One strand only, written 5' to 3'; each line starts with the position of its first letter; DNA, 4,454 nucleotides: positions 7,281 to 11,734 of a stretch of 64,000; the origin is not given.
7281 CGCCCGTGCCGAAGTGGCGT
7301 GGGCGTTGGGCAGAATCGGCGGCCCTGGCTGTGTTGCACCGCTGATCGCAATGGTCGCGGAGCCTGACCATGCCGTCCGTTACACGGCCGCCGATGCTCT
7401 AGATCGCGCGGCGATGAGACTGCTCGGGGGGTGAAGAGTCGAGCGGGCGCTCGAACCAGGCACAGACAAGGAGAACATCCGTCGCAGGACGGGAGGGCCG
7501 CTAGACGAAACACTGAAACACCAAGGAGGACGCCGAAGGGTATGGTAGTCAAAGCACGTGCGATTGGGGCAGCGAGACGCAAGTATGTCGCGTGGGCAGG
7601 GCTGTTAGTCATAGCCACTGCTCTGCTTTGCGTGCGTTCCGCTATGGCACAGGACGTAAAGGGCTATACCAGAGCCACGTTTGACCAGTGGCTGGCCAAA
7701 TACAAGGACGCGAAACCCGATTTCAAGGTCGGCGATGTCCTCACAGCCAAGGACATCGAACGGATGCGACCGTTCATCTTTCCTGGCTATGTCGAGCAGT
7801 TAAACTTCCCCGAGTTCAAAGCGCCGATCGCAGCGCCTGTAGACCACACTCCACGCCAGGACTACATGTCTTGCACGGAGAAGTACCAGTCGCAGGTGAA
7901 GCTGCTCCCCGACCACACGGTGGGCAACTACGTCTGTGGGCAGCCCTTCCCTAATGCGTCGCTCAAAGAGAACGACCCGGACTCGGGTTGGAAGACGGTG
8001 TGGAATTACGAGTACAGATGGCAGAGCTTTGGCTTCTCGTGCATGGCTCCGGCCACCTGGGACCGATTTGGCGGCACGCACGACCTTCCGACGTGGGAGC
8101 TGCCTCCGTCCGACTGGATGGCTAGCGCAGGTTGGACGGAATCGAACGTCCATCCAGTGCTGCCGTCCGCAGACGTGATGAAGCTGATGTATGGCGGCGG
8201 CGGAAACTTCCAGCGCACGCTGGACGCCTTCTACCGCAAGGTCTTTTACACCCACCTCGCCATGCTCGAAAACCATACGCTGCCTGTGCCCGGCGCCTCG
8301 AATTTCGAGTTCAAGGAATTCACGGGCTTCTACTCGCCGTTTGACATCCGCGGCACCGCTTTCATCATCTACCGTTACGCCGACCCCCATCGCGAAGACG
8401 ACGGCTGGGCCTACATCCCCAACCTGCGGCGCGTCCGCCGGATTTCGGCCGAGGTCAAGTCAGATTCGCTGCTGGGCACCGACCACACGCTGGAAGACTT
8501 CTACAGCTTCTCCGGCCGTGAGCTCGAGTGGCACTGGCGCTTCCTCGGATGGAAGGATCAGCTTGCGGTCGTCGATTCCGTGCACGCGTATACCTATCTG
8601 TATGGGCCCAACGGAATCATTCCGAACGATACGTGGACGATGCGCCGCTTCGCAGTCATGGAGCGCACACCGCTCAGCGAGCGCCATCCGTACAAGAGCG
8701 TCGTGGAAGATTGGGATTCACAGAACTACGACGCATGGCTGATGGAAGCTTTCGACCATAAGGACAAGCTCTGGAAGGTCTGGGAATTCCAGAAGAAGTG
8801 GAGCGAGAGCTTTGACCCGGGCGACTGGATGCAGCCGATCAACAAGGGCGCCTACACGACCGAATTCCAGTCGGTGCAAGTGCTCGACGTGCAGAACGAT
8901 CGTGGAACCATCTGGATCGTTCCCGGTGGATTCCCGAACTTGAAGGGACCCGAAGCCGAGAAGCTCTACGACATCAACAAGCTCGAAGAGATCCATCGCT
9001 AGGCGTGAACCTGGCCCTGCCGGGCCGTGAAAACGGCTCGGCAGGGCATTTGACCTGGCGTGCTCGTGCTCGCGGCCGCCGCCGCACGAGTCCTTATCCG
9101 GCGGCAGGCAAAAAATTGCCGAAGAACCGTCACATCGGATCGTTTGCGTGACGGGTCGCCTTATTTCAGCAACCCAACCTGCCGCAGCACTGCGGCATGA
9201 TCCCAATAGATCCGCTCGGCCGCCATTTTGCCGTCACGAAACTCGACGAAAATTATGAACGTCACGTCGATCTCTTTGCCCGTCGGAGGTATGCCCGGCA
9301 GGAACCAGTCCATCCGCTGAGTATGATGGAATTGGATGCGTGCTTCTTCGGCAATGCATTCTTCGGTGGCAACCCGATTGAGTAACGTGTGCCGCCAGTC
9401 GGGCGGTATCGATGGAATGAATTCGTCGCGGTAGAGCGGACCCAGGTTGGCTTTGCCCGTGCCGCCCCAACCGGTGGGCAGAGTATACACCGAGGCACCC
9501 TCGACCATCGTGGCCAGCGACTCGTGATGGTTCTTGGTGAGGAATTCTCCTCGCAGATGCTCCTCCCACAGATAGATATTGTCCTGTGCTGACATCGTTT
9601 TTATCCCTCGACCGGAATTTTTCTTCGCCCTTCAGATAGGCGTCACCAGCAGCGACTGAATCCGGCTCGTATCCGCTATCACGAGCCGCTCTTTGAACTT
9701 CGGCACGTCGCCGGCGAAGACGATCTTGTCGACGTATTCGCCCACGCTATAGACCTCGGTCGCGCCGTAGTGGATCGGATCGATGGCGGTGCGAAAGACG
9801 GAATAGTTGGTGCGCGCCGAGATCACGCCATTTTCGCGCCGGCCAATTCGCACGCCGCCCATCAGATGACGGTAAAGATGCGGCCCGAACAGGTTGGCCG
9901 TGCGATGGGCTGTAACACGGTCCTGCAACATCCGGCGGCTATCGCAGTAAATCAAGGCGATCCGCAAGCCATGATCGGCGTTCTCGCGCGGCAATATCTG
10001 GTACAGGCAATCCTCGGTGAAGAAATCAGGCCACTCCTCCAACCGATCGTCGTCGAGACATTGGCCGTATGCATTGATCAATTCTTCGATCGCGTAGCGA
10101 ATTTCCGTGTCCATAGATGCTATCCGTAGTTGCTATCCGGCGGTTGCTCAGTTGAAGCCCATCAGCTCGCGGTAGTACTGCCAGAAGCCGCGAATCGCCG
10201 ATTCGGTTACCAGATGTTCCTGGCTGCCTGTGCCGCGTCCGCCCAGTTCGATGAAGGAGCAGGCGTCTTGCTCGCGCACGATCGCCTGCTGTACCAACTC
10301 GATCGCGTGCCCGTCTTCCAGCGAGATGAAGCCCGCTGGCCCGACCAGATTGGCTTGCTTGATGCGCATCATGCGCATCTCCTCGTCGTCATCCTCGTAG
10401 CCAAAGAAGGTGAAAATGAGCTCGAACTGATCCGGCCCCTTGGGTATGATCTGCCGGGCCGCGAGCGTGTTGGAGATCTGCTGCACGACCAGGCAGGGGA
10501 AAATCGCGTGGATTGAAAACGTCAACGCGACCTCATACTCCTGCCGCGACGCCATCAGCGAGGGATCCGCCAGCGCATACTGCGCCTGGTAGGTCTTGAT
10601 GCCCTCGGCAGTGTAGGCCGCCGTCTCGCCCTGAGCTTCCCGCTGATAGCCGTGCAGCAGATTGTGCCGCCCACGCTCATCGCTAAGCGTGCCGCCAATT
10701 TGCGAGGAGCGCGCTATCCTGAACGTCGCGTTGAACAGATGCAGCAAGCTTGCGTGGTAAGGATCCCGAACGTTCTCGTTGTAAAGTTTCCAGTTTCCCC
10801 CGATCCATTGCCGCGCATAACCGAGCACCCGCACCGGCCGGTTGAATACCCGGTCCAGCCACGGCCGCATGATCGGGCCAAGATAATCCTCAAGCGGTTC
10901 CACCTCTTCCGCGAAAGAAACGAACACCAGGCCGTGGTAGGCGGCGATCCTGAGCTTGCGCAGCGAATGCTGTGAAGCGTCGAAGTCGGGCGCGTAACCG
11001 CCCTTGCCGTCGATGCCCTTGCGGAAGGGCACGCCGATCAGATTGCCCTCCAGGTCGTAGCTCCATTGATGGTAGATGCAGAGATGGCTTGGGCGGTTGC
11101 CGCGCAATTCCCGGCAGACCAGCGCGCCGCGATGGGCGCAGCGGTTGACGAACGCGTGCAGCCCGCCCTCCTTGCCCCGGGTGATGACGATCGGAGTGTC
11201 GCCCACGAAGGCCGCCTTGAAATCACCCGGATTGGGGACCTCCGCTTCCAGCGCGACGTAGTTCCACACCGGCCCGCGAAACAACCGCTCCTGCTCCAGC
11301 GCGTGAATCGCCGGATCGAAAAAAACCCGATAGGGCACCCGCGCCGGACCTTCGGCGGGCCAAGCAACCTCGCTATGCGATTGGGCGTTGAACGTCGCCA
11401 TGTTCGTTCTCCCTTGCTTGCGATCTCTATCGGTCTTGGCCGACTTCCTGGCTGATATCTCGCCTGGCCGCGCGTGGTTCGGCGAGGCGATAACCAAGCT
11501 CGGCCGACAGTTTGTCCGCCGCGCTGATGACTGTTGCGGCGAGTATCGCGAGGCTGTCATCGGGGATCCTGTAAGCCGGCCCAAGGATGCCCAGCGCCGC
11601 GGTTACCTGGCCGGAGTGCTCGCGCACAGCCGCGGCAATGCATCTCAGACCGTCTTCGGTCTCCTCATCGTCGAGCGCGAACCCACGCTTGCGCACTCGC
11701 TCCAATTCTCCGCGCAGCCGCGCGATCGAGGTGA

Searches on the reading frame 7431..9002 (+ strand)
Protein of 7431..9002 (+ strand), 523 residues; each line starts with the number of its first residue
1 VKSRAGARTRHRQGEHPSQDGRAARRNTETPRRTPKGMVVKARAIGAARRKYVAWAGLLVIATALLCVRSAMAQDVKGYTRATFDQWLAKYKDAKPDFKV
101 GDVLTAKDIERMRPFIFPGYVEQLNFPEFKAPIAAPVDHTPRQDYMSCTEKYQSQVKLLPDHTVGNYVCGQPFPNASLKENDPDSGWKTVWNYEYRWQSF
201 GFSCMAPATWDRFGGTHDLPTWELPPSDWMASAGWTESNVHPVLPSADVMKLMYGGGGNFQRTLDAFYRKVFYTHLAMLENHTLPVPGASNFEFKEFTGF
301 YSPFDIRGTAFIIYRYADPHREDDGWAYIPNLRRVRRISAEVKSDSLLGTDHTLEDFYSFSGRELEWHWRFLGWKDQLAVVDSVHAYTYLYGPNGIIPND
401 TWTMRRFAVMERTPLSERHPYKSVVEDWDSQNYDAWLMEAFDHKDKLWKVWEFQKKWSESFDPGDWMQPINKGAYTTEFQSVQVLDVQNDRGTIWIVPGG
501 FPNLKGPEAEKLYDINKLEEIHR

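Call 66: search_protein_families(library=pfam, proteins=[window:7431-9002:+], max_evalue=0.00001)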
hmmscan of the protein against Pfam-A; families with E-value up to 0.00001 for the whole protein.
window:7431-9002:+ (523 aa): 2 families
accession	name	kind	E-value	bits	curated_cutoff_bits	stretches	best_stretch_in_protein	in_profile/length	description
PF07044.18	DUF1329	-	3.9e-29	102.5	23.1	1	273-454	123-312/368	Protein of unknown function (DUF1329)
PF17131.11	LolA_like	-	1.5e-15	57.8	30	1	296-358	5-63/184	Outer membrane lipoprotein-sorting protein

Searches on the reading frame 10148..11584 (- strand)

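Call 66: search_protein_families(library=pfam, proteins=[window:10148-11584:-], max_evalue=0.00001)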
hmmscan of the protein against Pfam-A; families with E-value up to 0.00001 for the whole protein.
window:10148-11584:- (478 aa): 2 families
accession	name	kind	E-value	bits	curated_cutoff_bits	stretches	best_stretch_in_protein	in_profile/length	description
PF00355.32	Rieske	-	1.8e-15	57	20.3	1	107-189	2-82/88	Rieske [2Fe-2S] domain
PF00848.25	Ring_hydroxyl_A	-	3.7e-13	50.3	24.9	1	261-475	14-206/208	Ring hydroxylating alpha subunit (catalytic domain)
